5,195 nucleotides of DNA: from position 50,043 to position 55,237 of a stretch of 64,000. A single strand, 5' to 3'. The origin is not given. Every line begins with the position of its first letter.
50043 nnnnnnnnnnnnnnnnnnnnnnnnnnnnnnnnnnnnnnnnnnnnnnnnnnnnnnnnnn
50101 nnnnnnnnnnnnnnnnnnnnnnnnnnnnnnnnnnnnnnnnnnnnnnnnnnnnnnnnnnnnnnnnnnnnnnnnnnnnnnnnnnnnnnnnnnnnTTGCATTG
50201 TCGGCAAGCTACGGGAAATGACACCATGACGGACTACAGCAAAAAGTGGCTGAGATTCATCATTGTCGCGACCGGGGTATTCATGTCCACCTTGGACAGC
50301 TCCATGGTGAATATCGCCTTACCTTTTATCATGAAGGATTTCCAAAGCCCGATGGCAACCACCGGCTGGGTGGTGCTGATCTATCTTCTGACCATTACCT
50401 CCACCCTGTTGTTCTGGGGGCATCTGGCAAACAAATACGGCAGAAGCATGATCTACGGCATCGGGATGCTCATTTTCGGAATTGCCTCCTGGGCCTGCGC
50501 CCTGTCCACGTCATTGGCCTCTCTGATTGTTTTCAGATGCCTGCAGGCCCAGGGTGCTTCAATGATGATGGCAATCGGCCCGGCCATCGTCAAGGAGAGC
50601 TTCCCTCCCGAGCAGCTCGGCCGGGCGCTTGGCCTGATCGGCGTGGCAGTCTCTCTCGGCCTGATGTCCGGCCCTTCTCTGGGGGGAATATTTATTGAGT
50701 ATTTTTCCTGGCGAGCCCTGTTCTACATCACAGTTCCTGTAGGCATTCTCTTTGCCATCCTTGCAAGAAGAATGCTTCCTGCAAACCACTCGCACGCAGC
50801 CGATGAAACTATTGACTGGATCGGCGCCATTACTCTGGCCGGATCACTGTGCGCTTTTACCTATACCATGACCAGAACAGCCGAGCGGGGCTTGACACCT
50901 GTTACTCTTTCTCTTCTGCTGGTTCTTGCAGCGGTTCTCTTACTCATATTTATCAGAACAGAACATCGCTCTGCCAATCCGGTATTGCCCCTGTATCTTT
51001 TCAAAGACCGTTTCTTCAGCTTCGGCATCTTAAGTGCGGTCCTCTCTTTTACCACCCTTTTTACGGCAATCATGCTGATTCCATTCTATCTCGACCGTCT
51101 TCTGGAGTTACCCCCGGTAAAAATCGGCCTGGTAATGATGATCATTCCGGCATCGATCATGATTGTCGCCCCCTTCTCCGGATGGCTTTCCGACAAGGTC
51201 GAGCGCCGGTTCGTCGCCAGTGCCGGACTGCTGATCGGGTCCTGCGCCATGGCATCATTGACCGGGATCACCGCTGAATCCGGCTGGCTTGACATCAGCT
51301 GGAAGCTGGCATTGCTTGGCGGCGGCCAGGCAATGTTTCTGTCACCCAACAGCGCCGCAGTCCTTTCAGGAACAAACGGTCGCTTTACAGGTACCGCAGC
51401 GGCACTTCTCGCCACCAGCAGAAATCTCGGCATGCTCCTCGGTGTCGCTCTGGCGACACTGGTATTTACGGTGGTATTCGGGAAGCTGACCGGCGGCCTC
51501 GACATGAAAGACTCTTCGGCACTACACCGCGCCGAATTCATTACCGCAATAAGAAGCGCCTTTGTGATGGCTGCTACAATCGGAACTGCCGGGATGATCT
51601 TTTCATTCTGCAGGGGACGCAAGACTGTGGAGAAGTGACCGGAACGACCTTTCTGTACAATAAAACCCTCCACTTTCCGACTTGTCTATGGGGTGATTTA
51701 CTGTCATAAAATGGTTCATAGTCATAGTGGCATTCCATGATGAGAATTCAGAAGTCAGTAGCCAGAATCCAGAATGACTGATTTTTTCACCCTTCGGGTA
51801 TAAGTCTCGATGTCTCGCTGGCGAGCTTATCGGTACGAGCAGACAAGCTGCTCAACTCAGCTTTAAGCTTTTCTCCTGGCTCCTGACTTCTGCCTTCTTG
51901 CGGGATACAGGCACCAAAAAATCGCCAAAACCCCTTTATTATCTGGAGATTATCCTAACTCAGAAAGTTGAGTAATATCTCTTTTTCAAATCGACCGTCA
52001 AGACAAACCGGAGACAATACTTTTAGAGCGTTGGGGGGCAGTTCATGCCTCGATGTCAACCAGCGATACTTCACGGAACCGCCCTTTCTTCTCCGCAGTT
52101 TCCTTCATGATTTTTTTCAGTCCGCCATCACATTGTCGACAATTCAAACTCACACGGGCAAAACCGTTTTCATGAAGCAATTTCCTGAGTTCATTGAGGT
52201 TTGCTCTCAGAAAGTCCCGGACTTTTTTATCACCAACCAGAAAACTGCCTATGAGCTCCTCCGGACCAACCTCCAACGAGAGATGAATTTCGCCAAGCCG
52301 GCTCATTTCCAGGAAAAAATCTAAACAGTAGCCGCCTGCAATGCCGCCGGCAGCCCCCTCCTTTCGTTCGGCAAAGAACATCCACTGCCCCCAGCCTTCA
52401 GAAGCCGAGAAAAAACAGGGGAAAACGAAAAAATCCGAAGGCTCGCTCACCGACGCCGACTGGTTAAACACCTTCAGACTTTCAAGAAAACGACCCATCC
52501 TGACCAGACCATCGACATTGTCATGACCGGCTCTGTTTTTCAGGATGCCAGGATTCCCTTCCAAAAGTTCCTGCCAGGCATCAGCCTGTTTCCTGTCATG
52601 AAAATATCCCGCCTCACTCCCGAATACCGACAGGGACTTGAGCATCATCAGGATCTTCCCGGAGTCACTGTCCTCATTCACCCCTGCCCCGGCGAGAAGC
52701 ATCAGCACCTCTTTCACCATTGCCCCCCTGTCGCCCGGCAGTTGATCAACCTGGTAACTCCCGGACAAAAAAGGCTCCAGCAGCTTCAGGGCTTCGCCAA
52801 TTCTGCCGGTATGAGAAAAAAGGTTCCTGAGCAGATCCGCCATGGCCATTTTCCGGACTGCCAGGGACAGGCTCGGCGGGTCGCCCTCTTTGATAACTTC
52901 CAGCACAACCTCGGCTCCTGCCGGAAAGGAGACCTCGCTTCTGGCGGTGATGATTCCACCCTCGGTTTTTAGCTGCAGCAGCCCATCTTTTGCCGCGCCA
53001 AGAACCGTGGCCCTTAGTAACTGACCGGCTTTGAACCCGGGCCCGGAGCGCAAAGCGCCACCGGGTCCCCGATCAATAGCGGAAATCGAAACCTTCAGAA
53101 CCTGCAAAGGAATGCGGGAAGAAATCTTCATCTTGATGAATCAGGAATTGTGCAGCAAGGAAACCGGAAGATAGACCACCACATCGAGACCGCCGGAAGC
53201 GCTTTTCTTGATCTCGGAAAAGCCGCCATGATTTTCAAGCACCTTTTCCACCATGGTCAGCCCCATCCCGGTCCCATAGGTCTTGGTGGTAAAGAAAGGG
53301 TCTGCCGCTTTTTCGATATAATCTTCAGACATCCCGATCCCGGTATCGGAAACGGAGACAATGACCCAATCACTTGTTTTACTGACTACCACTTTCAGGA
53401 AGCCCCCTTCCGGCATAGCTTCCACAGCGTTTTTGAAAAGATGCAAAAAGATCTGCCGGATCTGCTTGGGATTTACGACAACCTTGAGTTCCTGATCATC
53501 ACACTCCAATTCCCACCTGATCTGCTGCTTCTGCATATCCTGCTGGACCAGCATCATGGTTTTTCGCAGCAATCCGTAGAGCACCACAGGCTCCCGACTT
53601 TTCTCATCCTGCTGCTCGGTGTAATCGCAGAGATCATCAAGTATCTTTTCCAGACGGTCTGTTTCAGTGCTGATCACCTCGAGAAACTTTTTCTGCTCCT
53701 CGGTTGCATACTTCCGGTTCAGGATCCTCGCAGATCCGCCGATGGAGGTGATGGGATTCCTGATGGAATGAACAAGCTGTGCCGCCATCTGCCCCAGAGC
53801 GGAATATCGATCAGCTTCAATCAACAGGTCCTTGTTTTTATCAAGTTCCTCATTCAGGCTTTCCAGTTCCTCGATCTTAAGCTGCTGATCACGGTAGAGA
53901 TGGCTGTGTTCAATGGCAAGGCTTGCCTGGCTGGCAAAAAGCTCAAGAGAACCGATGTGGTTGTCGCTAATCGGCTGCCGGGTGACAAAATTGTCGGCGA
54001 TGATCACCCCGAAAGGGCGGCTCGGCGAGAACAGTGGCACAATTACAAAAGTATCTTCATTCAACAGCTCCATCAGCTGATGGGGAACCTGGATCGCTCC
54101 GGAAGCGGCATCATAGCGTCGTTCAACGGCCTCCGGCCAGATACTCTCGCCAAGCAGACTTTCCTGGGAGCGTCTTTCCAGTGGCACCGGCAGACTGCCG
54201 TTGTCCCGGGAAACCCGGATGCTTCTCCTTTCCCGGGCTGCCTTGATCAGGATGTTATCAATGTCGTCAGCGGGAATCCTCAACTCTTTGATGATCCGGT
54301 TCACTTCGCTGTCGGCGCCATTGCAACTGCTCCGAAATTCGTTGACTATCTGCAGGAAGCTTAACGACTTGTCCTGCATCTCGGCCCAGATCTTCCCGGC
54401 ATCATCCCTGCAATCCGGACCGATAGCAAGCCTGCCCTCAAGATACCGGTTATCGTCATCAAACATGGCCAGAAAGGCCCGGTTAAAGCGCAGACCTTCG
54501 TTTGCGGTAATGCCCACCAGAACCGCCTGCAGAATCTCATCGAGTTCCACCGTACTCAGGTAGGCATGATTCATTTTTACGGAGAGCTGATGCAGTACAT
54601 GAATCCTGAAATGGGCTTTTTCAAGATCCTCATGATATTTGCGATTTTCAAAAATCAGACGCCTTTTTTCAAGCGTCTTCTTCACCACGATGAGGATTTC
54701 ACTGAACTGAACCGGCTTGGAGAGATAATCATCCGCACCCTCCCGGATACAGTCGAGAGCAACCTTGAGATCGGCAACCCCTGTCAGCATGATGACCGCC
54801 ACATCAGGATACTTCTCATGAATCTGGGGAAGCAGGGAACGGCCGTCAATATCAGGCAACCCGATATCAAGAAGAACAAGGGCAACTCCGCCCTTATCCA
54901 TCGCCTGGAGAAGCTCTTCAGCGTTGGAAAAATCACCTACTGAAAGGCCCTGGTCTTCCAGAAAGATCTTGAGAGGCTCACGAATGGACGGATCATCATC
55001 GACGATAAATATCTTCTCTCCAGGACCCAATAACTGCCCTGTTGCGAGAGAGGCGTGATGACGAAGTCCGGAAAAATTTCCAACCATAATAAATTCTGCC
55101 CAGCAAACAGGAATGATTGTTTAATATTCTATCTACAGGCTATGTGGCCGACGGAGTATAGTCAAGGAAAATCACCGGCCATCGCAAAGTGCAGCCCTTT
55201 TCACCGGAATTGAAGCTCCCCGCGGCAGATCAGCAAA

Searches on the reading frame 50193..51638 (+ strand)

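Call 23: search_protein_families(library=pfam, proteins=[window:50193-51638:+], max_evalue=0.00001)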
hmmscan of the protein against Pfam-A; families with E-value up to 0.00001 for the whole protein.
window:50193-51638:+ (481 aa): 3 families
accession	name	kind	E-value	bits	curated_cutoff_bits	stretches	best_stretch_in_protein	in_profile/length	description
PF07690.21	MFS_1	-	7.2e-52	176.9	33.4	1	26-417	2-346/347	Major Facilitator Superfamily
PF00083.30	Sugar_tr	-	5.3e-09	35.9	22.3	1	30-190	10-187/452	Sugar (and other) transporter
PF12832.13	MFS_1_like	-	7.1e-07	29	25.2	0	296-399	22-87/373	MFS_1 like family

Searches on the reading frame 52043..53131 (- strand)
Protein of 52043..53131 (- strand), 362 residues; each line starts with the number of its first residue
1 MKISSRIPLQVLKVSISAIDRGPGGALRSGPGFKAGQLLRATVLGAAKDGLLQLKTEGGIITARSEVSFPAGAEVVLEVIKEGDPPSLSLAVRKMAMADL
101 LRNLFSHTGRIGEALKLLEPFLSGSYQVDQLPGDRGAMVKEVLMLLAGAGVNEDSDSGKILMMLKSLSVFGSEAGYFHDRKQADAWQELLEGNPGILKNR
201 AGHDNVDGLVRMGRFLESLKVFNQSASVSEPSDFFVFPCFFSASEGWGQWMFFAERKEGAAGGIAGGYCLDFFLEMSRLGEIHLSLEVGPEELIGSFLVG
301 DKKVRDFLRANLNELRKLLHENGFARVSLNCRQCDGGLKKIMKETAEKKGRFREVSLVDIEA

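Call 23: search_protein_families(library=pfam, proteins=[window:52043-53131:-], max_evalue=0.00001)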
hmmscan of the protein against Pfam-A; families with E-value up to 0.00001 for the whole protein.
window:52043-53131:- (362 aa): 1 family
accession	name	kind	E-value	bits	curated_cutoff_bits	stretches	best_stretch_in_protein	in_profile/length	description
PF02120.21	Flg_hook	-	4.2e-09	36.6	29.8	1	270-333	15-78/85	Flagellar hook-length control protein FliK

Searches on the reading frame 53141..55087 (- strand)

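Call 23: search_protein_families(library=pfam, proteins=[window:53141-55087:-], max_evalue=0.00001)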
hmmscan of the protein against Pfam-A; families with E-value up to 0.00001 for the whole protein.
window:53141-55087:- (648 aa): 3 families
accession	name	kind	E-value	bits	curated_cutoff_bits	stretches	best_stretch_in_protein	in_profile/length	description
PF00072.30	Response_reg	-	5.1e-27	94.7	30.2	1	26-134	1-109/111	Response regulator receiver domain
PF02518.31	HATPase_c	-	7.5e-21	75.1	26.4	1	540-642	3-109/111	Histidine kinase-, DNA gyrase B-, and HSP90-like ATPase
PF00512.31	HisKA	-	8.7e-15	55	26.9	1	431-493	2-64/66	His Kinase A (phospho-acceptor) domain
